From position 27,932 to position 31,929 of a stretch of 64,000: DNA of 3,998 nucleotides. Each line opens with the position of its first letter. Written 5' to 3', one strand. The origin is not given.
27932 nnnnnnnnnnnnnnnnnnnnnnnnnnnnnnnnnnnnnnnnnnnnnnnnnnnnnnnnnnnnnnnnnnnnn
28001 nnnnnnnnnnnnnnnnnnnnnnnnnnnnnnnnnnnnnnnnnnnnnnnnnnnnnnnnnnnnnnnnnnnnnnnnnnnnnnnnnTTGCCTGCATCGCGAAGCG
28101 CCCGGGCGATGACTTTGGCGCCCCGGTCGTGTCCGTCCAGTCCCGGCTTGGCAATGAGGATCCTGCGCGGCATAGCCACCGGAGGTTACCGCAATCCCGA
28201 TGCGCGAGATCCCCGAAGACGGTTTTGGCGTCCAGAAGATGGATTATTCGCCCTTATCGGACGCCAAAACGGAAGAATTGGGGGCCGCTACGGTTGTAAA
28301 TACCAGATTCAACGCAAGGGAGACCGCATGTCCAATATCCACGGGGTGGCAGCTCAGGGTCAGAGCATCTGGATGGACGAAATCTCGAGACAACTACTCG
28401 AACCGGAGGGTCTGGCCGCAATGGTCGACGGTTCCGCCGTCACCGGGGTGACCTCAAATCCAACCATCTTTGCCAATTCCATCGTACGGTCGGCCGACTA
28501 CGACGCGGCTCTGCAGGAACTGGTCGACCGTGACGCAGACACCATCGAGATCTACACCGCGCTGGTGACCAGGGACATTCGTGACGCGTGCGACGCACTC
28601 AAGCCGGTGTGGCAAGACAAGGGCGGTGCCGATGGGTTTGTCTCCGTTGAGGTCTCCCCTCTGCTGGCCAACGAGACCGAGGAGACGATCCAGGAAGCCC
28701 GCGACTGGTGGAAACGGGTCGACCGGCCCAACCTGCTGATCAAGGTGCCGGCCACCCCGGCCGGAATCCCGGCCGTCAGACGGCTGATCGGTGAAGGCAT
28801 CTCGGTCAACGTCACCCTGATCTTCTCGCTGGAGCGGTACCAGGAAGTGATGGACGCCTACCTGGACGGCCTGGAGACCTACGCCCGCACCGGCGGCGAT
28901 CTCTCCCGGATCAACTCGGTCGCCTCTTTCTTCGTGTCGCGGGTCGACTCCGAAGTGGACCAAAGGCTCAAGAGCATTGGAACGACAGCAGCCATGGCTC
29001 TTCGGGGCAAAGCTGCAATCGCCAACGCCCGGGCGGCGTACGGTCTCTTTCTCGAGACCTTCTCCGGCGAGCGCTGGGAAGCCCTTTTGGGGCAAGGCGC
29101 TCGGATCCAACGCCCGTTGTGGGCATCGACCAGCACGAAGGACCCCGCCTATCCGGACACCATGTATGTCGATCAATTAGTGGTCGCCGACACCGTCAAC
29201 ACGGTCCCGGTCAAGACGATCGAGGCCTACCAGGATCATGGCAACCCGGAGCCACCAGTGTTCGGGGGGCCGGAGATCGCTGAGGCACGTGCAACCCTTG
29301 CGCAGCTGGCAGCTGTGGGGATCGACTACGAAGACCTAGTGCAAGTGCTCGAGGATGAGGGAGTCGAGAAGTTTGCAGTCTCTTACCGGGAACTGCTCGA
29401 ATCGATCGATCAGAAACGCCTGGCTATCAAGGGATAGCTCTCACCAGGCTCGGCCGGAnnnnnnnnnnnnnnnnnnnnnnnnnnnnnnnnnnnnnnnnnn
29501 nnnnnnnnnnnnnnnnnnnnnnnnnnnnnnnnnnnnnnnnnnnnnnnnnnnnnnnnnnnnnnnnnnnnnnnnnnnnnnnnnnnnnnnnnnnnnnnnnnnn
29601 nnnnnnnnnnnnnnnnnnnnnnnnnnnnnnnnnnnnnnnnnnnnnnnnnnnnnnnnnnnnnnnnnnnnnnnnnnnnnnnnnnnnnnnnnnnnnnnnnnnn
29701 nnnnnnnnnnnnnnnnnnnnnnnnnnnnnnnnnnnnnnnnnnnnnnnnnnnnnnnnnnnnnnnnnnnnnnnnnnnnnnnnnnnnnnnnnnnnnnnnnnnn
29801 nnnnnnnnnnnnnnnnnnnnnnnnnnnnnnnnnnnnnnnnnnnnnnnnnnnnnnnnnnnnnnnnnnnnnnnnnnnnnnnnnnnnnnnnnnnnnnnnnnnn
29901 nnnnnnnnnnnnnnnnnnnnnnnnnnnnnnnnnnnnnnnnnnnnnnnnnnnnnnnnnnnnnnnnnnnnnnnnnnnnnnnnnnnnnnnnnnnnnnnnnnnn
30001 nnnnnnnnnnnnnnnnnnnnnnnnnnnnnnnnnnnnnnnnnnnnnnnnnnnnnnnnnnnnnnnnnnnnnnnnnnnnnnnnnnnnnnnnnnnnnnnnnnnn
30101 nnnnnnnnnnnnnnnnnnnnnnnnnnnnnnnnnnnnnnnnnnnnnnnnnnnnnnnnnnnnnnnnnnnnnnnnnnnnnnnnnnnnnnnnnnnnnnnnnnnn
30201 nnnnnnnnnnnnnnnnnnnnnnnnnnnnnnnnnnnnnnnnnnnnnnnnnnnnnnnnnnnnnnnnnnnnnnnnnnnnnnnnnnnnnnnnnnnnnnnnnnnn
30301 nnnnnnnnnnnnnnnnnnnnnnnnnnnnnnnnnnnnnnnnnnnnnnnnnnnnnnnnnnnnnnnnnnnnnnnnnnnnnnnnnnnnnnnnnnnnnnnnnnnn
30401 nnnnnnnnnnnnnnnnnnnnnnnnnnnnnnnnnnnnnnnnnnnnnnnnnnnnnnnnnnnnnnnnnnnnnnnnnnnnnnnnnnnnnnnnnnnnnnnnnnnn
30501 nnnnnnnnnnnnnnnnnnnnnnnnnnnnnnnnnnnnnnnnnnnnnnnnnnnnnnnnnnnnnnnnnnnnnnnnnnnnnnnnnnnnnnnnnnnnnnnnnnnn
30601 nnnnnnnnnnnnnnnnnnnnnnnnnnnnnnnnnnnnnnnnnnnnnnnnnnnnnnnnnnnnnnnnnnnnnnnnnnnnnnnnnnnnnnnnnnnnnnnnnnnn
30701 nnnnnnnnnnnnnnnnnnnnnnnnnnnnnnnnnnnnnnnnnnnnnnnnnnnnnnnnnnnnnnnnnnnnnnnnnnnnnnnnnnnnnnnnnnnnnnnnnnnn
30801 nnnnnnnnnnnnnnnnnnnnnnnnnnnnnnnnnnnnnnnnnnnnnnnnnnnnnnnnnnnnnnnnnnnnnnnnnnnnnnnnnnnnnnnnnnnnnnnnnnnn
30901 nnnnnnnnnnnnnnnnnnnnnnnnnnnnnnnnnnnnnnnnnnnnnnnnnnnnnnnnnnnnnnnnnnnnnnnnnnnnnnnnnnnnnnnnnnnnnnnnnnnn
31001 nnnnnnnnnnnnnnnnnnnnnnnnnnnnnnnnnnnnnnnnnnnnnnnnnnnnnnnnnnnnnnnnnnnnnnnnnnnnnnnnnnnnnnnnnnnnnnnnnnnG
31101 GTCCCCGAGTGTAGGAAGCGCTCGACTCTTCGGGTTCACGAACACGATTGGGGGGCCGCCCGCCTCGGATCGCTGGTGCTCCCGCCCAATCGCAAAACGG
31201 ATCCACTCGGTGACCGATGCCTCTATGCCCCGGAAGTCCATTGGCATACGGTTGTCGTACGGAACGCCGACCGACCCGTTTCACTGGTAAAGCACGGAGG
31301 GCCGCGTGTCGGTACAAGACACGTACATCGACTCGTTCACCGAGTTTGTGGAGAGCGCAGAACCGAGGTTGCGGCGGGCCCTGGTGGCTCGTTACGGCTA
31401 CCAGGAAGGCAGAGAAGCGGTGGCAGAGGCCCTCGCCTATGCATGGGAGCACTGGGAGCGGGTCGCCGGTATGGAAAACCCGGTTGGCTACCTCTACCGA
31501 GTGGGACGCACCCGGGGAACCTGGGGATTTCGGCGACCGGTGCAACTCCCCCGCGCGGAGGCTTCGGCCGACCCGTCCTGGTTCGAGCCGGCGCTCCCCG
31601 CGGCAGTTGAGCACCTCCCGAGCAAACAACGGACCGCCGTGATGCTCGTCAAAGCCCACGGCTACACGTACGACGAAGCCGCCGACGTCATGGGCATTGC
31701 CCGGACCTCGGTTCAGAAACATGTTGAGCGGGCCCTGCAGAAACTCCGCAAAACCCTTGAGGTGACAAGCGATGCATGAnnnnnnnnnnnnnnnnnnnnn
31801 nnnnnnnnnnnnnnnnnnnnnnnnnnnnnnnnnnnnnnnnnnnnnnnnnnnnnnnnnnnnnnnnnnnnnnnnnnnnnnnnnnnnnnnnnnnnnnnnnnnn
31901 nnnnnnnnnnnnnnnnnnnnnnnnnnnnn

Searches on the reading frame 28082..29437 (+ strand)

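Call 15: search_protein_families(library=pfam, proteins=[window:28082-29437:+], max_evalue=0.001)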
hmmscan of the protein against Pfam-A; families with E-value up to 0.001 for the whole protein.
window:28082-29437:+ (451 aa): 1 family
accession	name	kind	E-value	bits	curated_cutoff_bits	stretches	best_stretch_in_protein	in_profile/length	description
PF00923.25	TAL_FSA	-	4.7e-80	269.4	27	1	96-442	1-285/285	Transaldolase/Fructose-6-phosphate aldolase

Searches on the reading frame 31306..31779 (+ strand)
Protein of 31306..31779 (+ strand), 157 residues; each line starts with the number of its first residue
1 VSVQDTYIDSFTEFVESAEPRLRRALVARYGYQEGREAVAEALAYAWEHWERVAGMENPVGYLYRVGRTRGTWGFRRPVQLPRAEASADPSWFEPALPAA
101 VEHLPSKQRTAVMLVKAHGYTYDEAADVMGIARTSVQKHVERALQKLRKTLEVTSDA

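Call 15: search_protein_families(library=pfam, proteins=[window:31306-31779:+], max_evalue=0.001)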
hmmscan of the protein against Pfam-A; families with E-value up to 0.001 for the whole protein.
window:31306-31779:+ (157 aa): 6 families
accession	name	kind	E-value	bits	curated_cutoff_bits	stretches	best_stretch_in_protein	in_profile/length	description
PF08281.18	Sigma70_r4_2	-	1.4e-15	57.1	25.7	1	97-147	4-54/54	Sigma-70, region 4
PF04545.22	Sigma70_r4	-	1e-10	41.4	24.1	1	101-149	2-50/50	Sigma-70, region 4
PF22233.2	PhyR_sigma-like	-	4e-05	23.8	27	1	103-146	3-46/50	Response regulator PhyR, sigma-like domain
PF13384.12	HTH_23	-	0.00051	20.2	24.6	0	110-142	9-40/50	Homeodomain-like domain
PF02001.22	DUF134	-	0.0007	20.5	27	0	110-150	41-81/98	Protein of unknown function DUF134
PF00196.25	GerE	-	0.00094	19.2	23.5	0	106-148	4-46/57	Bacterial regulatory proteins, luxR family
